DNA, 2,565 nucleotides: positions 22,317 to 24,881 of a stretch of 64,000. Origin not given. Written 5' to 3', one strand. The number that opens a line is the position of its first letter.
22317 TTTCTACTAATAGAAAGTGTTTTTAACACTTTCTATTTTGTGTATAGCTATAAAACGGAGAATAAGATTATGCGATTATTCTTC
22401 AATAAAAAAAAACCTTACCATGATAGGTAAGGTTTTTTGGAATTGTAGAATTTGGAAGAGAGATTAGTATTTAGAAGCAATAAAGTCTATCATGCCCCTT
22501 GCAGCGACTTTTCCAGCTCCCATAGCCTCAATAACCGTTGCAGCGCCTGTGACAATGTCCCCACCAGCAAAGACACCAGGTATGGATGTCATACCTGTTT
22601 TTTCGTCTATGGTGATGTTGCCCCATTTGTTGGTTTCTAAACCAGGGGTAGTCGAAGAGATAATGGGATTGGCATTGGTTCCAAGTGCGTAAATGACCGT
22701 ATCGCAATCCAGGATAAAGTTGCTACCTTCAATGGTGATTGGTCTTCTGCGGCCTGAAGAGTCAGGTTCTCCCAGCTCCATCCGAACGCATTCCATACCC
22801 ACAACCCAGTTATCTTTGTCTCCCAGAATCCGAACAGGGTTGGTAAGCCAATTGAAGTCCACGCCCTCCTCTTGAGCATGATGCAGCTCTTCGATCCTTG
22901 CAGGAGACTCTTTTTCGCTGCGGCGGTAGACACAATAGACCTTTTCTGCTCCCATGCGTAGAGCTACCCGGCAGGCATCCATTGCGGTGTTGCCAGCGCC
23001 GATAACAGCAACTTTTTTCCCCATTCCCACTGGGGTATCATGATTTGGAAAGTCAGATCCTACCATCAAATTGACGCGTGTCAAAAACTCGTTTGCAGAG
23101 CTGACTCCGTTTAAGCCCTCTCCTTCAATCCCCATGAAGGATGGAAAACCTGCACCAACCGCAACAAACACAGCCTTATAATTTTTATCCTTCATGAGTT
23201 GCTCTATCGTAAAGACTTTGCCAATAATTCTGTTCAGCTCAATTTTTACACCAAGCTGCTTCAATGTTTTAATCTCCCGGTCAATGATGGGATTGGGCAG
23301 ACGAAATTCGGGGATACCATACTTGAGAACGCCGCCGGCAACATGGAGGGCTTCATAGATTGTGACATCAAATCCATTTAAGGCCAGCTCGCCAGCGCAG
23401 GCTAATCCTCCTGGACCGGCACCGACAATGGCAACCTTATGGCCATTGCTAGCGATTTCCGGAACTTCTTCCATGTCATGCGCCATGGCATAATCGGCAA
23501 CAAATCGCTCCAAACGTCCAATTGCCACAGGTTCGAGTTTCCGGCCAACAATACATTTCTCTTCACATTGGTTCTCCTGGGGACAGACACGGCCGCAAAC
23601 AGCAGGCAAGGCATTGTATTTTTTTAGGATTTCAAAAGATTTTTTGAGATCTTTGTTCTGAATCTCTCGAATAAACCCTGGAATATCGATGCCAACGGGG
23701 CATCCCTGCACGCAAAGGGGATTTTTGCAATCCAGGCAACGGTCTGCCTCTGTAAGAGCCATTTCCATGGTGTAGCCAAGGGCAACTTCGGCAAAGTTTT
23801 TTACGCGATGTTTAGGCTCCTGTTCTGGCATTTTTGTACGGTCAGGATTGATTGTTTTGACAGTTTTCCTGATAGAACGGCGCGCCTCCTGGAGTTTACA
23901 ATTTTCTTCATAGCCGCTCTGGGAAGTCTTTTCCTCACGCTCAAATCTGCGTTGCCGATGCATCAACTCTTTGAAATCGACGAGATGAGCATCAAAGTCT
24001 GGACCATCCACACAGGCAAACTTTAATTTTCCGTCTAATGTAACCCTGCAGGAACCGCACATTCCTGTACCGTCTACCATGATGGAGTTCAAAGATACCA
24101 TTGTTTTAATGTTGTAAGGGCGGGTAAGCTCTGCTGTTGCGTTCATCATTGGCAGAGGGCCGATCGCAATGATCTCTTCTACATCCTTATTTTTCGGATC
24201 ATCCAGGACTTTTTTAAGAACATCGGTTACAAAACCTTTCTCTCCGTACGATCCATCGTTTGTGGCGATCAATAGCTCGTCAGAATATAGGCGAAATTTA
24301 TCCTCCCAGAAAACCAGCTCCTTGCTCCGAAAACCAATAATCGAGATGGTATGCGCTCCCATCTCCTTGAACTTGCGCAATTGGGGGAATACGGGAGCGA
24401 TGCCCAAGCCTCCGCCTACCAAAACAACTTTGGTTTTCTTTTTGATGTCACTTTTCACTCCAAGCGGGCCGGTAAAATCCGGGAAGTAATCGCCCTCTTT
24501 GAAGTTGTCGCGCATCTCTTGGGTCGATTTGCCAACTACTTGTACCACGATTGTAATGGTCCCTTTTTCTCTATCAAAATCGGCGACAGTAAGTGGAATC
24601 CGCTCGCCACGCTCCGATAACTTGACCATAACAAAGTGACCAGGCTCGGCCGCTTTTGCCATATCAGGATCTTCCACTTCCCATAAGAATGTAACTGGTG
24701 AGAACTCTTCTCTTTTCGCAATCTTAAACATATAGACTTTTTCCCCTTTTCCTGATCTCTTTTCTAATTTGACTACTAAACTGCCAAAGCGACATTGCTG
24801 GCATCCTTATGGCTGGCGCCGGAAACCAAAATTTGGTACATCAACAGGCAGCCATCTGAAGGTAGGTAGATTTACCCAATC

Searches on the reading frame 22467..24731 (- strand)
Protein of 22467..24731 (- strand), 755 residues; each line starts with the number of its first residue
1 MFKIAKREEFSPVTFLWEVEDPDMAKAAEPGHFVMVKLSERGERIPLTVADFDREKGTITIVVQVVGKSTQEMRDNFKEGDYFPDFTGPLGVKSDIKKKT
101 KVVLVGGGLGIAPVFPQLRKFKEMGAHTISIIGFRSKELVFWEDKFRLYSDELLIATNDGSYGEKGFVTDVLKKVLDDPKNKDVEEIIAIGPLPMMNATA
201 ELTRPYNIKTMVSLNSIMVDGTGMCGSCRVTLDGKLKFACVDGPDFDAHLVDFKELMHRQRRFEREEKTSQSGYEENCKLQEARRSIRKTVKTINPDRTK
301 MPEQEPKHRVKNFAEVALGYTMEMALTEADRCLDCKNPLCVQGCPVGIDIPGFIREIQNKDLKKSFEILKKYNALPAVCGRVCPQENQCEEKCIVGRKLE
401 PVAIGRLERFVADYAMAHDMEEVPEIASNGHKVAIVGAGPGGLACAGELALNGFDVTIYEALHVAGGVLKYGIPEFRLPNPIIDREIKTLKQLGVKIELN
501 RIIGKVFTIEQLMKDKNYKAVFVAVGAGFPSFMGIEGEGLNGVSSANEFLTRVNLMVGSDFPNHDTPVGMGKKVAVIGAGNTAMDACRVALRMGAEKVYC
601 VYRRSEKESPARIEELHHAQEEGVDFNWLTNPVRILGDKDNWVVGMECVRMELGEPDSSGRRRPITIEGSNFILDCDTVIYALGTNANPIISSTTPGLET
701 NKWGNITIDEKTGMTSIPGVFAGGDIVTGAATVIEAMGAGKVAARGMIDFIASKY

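Call 27: search_protein_families(library=pfam, proteins=[window:22467-24731:-], max_evalue=0.0001)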
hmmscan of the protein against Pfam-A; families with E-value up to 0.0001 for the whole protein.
window:22467-24731:- (755 aa): 6 families
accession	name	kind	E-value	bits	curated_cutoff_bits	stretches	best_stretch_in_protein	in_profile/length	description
PF14691.11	Fer4_20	-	8.1e-44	148.5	25.8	1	309-419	1-112/113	Dihydroprymidine dehydrogenase domain II, 4Fe-4S cluster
PF07992.20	Pyr_redox_2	-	2.4e-35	122.8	26.1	1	432-740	2-291/291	Pyridine nucleotide-disulphide oxidoreductase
PF10418.14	DHODB_Fe-S_bind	-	9.1e-13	48.2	23.9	1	215-251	1-40/41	Iron-sulfur cluster binding domain of dihydroorotate dehydrogenase B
PF13738.12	Pyr_redox_3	-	4.2e-09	36.5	30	0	507-608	114-200/305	Pyridine nucleotide-disulphide oxidoreductase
PF13450.12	NAD_binding_8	-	1.5e-07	32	21.9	1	435-469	1-35/68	NAD(P)-binding Rossmann-like domain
PF00070.33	Pyr_redox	-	7.4e-07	30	22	0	573-644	1-75/82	Pyridine nucleotide-disulphide oxidoreductase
